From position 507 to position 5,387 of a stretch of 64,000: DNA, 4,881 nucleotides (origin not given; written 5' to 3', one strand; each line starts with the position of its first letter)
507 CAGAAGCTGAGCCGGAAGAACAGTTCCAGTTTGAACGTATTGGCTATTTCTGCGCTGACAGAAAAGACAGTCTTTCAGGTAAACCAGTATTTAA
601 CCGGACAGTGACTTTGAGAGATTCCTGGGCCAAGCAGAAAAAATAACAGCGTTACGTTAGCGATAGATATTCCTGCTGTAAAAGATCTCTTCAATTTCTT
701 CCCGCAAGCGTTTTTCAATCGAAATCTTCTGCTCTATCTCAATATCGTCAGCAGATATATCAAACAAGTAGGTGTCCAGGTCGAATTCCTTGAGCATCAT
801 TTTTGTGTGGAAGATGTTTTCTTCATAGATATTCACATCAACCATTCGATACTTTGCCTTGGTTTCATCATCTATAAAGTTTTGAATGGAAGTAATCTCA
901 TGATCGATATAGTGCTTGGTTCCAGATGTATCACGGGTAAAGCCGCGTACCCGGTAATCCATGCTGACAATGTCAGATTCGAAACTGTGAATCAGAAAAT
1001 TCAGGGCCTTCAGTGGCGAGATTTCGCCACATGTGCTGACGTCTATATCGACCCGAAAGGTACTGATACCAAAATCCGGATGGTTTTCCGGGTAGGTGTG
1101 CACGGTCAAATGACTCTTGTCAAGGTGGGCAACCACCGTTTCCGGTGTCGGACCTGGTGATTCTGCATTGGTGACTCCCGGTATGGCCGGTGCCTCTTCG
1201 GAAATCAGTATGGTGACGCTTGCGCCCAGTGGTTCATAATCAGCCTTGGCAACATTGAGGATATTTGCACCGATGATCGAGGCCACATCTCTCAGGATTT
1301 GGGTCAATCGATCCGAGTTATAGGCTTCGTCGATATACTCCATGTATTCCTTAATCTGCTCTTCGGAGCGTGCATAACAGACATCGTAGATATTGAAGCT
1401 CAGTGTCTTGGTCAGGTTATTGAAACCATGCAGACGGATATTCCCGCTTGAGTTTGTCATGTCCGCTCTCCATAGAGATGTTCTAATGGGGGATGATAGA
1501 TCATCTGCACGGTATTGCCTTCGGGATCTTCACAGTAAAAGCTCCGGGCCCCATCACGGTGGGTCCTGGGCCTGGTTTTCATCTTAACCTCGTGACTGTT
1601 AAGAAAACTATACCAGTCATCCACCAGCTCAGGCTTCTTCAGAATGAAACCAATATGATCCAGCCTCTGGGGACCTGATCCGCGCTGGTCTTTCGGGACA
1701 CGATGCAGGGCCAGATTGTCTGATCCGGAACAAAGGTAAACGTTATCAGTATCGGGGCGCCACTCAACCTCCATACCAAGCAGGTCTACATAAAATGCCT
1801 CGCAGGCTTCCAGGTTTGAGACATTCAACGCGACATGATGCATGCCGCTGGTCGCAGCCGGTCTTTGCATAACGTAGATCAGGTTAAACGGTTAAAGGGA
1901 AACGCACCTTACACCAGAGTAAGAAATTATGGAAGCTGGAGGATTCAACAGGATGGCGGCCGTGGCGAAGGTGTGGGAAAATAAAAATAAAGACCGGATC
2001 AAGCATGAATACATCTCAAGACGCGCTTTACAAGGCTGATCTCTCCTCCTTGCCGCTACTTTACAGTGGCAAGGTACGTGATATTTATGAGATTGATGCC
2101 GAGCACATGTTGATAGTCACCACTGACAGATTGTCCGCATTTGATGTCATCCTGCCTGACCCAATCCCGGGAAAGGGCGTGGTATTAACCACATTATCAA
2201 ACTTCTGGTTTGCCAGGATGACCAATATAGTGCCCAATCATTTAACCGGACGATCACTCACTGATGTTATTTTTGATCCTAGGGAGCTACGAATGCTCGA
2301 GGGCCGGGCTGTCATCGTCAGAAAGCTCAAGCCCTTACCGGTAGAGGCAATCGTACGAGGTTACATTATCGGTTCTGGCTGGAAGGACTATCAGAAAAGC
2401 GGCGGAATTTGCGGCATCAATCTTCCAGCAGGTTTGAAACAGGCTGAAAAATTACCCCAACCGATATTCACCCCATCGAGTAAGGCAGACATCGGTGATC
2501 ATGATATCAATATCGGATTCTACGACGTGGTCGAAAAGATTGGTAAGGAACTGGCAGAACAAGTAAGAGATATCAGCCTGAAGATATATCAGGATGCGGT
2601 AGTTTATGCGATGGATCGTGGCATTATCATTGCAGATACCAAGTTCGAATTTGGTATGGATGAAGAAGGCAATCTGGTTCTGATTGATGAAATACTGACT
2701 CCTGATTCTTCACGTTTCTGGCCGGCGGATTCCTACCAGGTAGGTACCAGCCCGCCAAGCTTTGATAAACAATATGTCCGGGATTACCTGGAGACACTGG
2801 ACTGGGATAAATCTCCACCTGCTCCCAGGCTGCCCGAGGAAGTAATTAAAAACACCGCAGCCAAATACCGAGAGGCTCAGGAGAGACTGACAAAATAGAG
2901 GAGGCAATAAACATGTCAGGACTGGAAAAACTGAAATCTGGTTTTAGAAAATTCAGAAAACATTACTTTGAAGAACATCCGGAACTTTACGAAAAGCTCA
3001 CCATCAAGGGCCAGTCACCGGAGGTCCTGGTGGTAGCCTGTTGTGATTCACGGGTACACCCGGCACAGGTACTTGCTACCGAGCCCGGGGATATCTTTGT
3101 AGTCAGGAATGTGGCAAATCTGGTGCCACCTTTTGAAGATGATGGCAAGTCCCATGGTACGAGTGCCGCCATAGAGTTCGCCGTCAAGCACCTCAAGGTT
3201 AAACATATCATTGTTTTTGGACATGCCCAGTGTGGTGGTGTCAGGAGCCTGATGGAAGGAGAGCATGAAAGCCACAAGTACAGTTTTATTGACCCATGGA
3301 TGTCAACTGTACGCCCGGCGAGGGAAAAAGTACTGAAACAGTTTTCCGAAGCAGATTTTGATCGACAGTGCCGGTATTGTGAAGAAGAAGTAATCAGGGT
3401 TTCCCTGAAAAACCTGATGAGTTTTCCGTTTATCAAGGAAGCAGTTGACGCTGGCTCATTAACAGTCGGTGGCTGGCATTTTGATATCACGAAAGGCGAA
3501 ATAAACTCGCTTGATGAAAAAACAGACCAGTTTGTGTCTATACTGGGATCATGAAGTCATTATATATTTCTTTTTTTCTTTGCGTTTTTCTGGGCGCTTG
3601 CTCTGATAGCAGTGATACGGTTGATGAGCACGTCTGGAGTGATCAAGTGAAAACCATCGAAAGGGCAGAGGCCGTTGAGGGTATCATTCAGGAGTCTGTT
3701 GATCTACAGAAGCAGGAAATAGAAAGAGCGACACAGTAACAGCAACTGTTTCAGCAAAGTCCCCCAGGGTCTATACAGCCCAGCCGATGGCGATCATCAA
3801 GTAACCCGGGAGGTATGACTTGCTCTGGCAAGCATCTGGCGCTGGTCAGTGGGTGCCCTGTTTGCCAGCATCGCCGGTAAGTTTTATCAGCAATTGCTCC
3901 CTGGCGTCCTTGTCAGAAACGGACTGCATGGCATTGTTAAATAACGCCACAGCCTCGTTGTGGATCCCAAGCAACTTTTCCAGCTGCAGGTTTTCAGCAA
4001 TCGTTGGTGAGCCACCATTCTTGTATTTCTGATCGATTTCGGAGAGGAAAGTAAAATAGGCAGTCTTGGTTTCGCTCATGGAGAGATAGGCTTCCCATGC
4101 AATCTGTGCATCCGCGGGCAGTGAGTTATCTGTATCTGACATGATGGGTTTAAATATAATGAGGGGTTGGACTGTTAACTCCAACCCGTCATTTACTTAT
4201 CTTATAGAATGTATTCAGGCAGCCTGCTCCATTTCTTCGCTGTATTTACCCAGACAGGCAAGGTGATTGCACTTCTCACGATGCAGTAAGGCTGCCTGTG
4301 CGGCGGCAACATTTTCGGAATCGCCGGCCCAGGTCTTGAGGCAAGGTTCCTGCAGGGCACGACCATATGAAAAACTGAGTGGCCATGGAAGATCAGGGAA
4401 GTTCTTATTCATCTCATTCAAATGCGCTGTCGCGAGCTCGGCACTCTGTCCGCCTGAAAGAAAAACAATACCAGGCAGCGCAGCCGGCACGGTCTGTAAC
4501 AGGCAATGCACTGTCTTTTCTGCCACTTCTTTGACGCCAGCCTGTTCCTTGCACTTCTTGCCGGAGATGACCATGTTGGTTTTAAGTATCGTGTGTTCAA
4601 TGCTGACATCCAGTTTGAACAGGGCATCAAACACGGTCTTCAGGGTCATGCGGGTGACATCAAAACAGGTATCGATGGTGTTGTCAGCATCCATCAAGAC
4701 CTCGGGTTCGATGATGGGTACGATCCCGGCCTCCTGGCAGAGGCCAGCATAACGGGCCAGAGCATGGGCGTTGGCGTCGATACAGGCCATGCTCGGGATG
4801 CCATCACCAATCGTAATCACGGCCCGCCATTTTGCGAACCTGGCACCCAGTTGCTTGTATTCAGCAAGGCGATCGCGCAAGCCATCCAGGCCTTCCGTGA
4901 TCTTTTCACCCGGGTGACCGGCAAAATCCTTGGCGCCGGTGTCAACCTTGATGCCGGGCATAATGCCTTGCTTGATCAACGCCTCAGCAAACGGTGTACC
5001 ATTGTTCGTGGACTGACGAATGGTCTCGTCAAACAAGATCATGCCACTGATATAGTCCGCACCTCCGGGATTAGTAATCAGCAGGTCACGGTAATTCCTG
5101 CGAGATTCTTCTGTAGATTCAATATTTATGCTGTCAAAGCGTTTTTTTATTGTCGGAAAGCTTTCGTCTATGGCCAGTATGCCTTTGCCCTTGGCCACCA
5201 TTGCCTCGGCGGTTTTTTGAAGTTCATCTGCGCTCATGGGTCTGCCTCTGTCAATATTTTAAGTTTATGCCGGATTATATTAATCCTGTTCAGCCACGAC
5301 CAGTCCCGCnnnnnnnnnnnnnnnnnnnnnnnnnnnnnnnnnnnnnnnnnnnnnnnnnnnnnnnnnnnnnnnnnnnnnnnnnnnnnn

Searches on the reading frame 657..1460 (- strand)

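Call 60: search_protein_families(library=pfam, proteins=[window:657-1460:-], max_evalue=0.00001)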
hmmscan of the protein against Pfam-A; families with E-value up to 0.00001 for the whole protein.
window:657-1460:- (267 aa): 1 family
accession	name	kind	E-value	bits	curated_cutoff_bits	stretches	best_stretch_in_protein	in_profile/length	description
PF02675.21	AdoMet_dc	-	1.1e-14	55.1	25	1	47-173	15-107/107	S-adenosylmethionine decarboxylase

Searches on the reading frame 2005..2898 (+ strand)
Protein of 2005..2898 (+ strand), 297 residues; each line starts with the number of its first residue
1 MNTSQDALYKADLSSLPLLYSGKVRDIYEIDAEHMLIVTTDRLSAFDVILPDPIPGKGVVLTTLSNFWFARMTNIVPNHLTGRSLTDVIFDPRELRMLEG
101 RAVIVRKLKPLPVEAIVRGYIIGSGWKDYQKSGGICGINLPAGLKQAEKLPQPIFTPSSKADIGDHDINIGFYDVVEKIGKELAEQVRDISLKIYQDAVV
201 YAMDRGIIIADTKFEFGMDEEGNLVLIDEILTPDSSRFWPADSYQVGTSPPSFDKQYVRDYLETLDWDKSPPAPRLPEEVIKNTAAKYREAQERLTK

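Call 60: search_protein_families(library=pfam, proteins=[window:2005-2898:+], max_evalue=0.00001)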
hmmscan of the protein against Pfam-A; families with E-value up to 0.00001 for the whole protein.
window:2005-2898:+ (297 aa): 1 family
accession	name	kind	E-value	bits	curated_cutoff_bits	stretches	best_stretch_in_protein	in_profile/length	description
PF01259.24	SAICAR_synt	-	7.8e-78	261.9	20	1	19-270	2-229/233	SAICAR synthetase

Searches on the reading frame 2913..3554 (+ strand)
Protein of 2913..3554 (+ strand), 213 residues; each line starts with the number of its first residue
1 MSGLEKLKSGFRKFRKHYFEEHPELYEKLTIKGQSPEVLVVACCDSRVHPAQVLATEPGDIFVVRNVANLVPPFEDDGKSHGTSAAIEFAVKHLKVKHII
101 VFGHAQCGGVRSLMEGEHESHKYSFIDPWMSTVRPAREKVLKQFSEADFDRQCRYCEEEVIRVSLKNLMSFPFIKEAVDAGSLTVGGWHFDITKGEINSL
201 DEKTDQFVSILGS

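Call 60: search_protein_families(library=pfam, proteins=[window:2913-3554:+], max_evalue=0.00001)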
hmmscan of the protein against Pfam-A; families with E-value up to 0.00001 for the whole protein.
window:2913-3554:+ (213 aa): 1 family
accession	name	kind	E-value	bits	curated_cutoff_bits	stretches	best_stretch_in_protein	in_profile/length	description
PF00484.24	Pro_CA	-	5.2e-50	170.2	25.7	1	39-197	2-156/156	Carbonic anhydrase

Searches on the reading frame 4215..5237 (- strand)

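Call 60: search_protein_families(library=pfam, proteins=[window:4215-5237:-], max_evalue=0.00001)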
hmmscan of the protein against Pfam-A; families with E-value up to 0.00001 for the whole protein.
window:4215-5237:- (340 aa): 1 family
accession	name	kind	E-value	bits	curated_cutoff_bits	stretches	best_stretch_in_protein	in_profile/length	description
PF00274.25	Glycolytic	-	3.6e-133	444.1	22.2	1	5-339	1-336/349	Fructose-bisphosphate aldolase class-I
